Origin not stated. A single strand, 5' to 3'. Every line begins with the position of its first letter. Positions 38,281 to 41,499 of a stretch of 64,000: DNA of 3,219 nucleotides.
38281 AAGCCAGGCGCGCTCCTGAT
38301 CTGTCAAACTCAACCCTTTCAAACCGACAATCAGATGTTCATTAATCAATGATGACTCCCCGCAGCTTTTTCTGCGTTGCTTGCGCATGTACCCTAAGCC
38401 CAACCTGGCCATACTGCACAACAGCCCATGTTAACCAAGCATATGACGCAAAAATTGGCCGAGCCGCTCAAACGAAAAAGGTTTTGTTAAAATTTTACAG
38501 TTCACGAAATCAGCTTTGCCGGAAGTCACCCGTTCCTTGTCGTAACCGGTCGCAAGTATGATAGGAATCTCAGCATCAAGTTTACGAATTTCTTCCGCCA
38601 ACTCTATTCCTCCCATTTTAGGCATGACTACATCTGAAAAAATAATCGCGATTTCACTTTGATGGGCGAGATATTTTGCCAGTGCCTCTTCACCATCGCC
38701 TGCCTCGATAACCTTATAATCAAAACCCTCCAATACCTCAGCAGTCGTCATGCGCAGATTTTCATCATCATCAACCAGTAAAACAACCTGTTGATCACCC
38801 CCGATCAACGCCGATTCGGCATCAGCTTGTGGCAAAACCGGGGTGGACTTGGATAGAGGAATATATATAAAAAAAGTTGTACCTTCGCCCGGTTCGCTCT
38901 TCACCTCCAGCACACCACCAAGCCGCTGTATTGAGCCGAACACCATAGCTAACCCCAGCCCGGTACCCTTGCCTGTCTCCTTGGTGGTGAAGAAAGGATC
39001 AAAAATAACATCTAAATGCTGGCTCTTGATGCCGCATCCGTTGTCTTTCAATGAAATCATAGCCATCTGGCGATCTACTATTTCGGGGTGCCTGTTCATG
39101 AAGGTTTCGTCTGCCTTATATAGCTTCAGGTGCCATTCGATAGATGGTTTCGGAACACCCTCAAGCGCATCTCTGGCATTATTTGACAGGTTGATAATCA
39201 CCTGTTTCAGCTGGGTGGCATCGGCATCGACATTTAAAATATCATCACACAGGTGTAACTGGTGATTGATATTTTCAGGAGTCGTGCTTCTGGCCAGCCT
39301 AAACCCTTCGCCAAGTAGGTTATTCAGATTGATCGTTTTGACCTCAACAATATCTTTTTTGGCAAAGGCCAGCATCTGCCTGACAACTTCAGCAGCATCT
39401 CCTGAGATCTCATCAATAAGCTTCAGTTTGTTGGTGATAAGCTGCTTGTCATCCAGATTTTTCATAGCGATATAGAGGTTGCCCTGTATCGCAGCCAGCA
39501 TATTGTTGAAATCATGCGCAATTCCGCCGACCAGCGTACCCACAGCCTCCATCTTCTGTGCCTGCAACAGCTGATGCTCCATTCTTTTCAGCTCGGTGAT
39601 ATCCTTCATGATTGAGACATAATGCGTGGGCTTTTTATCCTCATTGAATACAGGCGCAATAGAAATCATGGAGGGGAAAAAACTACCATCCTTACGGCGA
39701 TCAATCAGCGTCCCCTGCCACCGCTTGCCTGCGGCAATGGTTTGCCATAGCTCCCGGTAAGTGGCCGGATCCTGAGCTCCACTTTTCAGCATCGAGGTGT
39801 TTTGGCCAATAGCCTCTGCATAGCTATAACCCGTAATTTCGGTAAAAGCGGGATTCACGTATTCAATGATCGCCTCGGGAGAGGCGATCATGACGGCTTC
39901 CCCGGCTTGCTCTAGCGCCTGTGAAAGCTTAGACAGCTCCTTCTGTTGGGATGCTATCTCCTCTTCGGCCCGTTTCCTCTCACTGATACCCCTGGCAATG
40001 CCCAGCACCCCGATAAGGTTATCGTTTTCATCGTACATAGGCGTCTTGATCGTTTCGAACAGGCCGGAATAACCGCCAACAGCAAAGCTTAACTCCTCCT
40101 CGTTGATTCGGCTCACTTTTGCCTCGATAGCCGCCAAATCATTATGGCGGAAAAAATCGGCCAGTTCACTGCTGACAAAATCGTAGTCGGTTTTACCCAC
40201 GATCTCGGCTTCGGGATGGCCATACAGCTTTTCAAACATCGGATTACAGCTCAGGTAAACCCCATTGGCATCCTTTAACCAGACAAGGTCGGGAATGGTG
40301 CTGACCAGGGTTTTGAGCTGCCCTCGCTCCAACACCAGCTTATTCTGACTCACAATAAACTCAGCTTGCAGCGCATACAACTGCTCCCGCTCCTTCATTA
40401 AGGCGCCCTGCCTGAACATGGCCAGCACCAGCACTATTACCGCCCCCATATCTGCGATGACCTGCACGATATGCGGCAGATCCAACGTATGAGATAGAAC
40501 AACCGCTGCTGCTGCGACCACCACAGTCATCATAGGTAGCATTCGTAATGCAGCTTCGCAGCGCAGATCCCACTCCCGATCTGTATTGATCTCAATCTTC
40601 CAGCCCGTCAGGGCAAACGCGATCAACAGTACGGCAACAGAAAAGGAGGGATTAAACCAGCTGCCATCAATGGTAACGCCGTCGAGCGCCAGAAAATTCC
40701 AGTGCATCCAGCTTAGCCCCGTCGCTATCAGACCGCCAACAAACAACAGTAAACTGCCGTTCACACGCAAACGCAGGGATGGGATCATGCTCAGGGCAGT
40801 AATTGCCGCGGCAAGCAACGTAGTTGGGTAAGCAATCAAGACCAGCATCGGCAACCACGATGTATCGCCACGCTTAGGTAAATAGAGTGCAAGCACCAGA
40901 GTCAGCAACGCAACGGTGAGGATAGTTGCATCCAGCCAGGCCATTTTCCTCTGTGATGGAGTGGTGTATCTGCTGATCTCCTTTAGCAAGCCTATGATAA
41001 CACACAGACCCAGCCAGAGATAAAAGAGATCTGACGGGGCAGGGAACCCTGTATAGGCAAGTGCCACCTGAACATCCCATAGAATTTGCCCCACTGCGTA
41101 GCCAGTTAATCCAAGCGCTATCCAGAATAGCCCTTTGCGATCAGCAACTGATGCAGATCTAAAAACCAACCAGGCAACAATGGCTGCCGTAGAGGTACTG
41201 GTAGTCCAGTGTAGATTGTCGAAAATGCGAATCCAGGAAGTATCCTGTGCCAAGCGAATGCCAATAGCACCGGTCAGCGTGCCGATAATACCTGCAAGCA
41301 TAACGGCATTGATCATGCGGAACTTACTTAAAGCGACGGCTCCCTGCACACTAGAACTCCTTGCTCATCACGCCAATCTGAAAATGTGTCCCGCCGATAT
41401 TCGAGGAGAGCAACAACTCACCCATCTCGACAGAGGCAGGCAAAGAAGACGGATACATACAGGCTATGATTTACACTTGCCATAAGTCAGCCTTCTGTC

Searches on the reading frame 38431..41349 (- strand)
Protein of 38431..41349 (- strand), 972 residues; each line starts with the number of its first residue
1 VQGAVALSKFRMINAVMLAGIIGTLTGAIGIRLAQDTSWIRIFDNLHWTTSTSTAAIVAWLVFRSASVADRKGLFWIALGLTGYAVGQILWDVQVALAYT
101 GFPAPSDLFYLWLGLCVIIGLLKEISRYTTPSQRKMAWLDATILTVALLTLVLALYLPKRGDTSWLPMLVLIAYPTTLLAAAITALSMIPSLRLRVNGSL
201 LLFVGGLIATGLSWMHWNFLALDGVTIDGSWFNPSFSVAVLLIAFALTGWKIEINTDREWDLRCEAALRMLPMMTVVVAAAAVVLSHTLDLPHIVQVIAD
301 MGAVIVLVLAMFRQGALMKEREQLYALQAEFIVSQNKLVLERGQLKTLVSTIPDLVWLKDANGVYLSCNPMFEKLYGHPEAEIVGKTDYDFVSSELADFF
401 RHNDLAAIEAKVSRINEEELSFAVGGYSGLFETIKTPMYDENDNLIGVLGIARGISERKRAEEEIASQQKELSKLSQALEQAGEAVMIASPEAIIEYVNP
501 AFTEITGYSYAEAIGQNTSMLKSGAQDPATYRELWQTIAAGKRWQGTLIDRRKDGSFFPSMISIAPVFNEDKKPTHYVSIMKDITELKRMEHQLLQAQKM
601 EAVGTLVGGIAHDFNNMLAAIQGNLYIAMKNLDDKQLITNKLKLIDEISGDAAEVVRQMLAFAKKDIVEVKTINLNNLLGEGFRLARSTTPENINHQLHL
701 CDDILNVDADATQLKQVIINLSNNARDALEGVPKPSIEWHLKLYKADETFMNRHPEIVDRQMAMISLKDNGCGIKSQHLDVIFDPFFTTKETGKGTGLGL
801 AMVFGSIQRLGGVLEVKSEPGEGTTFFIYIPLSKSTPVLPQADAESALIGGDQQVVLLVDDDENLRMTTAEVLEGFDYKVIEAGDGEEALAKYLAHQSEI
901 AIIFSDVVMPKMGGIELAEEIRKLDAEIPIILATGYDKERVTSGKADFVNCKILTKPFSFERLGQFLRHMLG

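Call 30: search_protein_families(library=pfam, proteins=[window:38431-41349:-])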
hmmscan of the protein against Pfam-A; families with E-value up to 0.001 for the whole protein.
window:38431-41349:- (972 aa): 8 families
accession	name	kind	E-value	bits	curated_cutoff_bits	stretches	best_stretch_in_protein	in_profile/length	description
PF00989.32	PAS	-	1.3e-27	96.5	22.6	2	475-584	3-113/113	PAS fold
PF13426.13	PAS_9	-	4.5e-27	94.8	27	2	484-586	2-103/103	PAS domain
PF08448.16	PAS_4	-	2.1e-24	86.3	23.1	2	351-460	3-110/110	PAS fold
PF02518.31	HATPase_c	-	6.3e-20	72.1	26.4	1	710-833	2-110/111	Histidine kinase-, DNA gyrase B-, and HSP90-like ATPase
PF00072.30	Response_reg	-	3.3e-19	69.5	30.2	1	856-965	1-108/111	Response regulator receiver domain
PF13188.13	PAS_8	-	3.4e-13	49.4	21.8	2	474-515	2-43/65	PAS domain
PF08447.18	PAS_3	-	6.6e-10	39.6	25.6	1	496-580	2-88/89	PAS fold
PF00512.31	HisKA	-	0.00057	20.3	26.9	0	604-666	3-64/66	His Kinase A (phospho-acceptor) domain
